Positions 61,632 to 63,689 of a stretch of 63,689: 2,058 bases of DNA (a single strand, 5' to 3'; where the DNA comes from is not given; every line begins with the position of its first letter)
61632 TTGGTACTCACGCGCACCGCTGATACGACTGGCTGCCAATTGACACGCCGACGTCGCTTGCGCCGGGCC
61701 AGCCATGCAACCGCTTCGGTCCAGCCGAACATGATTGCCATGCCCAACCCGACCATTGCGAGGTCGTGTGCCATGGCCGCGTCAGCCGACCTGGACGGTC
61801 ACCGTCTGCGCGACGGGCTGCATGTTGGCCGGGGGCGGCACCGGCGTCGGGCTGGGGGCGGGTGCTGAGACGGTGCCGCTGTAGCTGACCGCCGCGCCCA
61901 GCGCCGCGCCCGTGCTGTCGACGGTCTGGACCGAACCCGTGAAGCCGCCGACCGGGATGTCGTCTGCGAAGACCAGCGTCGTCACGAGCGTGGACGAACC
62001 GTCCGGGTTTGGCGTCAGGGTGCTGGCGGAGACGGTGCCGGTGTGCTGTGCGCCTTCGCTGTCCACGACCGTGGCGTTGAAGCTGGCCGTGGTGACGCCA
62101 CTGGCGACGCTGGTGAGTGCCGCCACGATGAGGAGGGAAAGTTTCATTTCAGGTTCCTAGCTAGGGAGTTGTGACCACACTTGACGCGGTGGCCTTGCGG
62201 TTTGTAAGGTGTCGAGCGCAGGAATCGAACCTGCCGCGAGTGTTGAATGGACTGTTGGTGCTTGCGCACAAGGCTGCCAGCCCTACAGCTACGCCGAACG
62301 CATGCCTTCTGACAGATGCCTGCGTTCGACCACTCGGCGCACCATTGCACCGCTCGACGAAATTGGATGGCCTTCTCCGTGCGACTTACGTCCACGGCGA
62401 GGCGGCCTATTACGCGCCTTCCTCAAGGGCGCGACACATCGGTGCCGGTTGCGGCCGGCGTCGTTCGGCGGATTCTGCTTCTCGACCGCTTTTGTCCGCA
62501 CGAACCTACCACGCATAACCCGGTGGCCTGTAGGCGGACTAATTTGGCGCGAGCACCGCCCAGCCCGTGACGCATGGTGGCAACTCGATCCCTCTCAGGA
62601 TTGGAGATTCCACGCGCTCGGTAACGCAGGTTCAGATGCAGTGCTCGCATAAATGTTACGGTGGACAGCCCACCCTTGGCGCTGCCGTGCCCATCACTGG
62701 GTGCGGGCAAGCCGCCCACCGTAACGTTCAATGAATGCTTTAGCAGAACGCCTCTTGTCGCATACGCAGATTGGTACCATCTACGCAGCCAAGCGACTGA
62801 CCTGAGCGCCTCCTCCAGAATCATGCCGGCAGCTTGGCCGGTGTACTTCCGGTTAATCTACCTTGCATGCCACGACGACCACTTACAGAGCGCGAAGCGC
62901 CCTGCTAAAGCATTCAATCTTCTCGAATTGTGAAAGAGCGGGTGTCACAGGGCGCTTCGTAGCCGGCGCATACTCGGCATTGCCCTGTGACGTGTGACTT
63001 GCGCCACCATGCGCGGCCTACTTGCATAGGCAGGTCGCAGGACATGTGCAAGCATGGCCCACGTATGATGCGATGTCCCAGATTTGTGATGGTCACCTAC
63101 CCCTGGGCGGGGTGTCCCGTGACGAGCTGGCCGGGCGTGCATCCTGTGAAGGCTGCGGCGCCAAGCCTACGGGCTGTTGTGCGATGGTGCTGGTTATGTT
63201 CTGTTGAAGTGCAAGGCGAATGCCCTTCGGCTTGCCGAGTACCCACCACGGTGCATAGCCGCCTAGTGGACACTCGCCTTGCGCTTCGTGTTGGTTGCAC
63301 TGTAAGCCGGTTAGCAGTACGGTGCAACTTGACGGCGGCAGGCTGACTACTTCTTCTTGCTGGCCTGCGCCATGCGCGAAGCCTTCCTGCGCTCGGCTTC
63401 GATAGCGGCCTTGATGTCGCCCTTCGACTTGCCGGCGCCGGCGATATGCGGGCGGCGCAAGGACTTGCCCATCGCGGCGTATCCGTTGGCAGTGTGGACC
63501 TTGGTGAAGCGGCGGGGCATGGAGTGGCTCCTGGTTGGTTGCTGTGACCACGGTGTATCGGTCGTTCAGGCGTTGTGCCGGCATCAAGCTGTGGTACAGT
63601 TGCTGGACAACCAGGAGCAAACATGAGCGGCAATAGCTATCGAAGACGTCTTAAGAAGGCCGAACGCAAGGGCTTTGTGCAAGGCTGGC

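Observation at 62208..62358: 149-nt tRNA-like module: perfect T-arm and acceptor stem, with D and anticodon arms replaced by a three-hairpin domain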

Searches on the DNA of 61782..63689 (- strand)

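Call 4: search_rna_families(source=window, start=61900, end=63689, threshold=evalue, max_evalue=10, show_alignments=5)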
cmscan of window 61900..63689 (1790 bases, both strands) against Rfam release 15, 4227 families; matches with E-value up to 10: 5.
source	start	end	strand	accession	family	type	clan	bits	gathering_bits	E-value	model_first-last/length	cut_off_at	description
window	63202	63291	-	RF00445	MIR399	Gene; miRNA;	-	27.3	57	0.0016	1-117/117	no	mir-399 microRNA precursor family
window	62003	62086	+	RF03809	mir-1203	Gene; miRNA;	-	25.9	100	0.14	1-84/84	no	mir-1203 microRNA precursor family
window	63362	63410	-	RF02939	COG2908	Cis-reg;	-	18.7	58.7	0.096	1-45/45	no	COG2908 RNA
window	63285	63335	+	RF03644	mir-2064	Gene; miRNA;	-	16.4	100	3.7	1-70/70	no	mir-2064 microRNA precursor family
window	63304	63498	-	RF02225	sX6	Gene; sRNA;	-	12.5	40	1.8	1-342/342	no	Proteobacterial sRNA sX6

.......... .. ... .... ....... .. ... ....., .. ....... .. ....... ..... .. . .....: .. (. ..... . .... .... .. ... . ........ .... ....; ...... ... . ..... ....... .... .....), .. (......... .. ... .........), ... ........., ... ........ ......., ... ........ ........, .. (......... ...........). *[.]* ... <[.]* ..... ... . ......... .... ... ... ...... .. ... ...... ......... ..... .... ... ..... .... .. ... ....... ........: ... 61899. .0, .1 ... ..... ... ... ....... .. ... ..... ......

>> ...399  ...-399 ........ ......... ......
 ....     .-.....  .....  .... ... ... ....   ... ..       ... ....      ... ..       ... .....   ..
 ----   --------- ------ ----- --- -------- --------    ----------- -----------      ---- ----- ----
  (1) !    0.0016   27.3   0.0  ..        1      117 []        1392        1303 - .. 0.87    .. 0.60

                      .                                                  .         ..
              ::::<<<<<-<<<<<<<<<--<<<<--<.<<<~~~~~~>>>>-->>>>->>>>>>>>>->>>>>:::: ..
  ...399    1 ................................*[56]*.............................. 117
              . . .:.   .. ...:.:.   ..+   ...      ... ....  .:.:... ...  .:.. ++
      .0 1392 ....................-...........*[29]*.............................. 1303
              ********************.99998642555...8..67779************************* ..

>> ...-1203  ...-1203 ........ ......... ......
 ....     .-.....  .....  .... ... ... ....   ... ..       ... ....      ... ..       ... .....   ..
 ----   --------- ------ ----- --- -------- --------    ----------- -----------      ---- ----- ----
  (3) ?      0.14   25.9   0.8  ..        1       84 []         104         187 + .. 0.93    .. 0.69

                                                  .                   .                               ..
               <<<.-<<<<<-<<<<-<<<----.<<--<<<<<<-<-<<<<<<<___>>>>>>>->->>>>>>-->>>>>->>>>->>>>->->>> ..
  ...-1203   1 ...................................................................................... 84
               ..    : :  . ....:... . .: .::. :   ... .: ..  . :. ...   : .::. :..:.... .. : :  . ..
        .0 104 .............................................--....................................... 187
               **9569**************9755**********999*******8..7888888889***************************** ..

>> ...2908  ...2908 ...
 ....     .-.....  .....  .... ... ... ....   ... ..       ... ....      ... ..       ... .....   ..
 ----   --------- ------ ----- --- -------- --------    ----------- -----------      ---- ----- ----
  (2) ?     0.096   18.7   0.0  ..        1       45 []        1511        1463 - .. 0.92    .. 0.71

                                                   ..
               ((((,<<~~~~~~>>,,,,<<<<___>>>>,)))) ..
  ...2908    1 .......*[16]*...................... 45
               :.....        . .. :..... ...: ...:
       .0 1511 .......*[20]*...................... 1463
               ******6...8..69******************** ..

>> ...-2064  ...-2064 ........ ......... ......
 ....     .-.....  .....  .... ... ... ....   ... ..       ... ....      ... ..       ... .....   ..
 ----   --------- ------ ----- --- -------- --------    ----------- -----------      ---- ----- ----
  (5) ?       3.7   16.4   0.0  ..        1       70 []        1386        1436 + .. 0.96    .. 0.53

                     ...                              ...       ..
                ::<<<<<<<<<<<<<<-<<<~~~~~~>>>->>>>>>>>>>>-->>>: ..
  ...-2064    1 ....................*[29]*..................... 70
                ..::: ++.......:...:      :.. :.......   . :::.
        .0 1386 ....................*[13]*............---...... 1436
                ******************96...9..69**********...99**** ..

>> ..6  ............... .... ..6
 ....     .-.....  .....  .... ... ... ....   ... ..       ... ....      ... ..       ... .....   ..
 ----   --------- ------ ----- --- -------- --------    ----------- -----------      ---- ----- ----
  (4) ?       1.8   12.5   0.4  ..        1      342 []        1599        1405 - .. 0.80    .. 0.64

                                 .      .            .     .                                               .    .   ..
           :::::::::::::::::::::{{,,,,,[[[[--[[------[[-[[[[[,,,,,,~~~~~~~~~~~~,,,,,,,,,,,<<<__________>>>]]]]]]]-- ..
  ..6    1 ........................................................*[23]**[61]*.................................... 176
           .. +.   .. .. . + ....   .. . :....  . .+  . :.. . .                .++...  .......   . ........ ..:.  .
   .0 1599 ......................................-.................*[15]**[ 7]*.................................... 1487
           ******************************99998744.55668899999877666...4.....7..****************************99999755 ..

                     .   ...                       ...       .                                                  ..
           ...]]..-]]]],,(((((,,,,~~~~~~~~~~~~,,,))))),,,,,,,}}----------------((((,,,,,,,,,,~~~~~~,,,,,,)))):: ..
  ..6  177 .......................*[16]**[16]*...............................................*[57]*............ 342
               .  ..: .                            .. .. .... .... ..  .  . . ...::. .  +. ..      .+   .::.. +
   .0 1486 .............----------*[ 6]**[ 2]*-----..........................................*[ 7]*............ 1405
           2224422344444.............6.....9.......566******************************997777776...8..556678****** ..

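Call 6: search_dna_similar(query=window:62100-63400:-, collection=phages, mode=distant, max_rows=30)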
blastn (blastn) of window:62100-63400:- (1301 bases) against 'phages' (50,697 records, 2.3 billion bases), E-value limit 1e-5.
No match.

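Call 24: search_rna_families(source=L008, start=1, end=650, threshold=evalue, max_evalue=10, show_alignments=3)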
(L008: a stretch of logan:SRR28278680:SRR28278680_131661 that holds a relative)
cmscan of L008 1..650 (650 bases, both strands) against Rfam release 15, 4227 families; matches with E-value up to 10: 4.
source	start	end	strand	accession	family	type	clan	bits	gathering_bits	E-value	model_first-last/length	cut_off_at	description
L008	129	145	-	RF04351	Plastid-psbl-rps4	Cis-reg;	-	16.8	68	1.1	9-25/53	no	Plastid-psbl-rps4 3UTR RNA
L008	129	145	+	RF00023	tmRNA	Gene;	CL00001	13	47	0.004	347-363/374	no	transfer-messenger RNA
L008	604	615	+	RF01792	eiav_FSE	Cis-reg; frameshift_element;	-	11.6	40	6.2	1-35/35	no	ribosomal frameshift site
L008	223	267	+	RF03010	mcrA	Gene; sRNA;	-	10.9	57.6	4.9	1-51/51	no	mcrA RNA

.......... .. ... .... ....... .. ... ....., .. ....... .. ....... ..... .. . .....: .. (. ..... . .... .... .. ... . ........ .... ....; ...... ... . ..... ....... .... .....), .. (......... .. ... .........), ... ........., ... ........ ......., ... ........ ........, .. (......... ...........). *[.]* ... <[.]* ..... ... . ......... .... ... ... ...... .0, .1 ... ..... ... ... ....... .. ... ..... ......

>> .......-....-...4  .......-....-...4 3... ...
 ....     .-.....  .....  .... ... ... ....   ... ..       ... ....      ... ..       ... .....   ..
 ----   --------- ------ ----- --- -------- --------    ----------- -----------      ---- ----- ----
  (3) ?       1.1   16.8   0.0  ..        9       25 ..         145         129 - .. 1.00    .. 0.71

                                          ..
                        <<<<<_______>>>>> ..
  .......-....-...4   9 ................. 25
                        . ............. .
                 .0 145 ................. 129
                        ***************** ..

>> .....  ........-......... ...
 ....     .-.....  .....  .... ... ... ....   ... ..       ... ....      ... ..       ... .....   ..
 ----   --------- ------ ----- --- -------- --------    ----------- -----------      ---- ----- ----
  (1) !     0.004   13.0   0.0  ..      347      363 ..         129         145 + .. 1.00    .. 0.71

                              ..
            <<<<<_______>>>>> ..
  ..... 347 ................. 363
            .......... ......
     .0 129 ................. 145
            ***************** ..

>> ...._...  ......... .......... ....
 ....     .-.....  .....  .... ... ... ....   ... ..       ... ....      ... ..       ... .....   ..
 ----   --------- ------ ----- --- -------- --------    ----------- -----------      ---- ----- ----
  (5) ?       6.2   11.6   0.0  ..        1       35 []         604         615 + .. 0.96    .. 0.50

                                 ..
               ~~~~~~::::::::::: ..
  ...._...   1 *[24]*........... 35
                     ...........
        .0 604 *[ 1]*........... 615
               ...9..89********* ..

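Call 77: build_rna_model(alignment_id=A3, structure=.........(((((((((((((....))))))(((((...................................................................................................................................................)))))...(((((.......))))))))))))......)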
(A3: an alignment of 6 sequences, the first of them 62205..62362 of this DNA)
Model R1 built from alignment A3 (6 sequences, 222 columns); structure: as given.
model positions 164; base pairs 23; branch points 2; effective number of sequences 2.36; information 0.59 bits per position. Calibrated on 0.2 Mb of random sequence (short: E-values are rough).
structure used (alignment columns):
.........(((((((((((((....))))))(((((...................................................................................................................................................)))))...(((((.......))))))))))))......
